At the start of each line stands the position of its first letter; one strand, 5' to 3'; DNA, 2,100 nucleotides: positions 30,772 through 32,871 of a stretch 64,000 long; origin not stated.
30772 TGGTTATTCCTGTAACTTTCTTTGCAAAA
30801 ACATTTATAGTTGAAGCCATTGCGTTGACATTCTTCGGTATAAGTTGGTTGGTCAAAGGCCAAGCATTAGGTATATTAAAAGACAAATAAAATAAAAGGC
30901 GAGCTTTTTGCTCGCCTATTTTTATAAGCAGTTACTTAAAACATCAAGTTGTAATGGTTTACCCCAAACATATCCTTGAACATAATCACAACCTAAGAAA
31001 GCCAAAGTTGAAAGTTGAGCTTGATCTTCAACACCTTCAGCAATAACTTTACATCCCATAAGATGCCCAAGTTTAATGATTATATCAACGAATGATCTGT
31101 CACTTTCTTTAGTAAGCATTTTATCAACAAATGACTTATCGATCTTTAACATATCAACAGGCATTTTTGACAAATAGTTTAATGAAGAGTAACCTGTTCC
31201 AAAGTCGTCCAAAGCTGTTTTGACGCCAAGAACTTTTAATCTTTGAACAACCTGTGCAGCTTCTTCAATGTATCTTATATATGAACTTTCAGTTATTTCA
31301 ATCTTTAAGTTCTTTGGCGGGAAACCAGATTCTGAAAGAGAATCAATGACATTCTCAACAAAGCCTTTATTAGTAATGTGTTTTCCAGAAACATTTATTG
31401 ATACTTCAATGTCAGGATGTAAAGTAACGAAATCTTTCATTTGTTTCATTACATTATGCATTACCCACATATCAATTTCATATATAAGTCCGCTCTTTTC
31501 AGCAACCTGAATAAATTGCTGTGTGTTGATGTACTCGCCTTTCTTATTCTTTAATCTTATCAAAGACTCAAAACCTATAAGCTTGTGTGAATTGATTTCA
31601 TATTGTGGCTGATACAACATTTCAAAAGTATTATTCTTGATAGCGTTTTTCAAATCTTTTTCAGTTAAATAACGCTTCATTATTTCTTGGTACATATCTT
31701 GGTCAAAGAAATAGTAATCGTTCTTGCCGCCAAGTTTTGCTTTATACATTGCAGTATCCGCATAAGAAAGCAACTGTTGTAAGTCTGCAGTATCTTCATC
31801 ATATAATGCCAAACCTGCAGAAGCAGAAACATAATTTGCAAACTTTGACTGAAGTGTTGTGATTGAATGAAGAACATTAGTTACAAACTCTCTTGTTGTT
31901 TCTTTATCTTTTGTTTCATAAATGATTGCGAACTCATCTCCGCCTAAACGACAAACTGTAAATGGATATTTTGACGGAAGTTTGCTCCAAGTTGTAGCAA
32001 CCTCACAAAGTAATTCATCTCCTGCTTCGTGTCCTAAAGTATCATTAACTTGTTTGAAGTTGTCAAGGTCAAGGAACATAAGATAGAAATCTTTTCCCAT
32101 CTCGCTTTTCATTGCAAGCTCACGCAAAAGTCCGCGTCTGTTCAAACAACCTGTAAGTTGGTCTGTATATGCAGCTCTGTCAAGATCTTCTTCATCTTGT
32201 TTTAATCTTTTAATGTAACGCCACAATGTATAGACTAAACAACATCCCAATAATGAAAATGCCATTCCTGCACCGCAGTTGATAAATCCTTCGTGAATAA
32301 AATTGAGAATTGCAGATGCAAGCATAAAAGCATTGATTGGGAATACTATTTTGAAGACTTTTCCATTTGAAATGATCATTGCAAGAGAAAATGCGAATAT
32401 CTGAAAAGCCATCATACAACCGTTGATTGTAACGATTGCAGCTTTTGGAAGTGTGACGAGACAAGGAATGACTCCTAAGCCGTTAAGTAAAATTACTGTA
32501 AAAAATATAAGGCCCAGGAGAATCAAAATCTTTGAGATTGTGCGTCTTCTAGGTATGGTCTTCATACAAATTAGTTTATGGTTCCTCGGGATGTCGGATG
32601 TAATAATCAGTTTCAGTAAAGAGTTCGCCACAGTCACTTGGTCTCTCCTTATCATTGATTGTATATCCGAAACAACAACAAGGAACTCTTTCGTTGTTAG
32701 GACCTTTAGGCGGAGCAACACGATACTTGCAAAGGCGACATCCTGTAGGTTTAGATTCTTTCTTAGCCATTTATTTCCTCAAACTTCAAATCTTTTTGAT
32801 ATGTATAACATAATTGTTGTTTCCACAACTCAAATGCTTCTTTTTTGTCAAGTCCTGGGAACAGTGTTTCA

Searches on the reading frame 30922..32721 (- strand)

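Call 35: search_protein_families(library=pfam, proteins=[window:30922-32721:-], max_evalue=0.001)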
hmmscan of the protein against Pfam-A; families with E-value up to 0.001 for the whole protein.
window:30922-32721:- (599 aa): 3 families
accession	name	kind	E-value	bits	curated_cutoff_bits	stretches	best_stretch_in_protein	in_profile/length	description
PF00563.25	EAL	-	5.4e-75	252.2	31.3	1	355-589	2-236/236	EAL domain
PF00990.26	GGDEF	-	1.2e-34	119.8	23.8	1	184-334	1-160/161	Diguanylate cyclase, GGDEF domain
PF24898.2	GGDEF_GdpP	-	0.00056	20.6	30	0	218-329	2-109/126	Cyclic-di-AMP phosphodiesterase GdpP-like, GGDEF domain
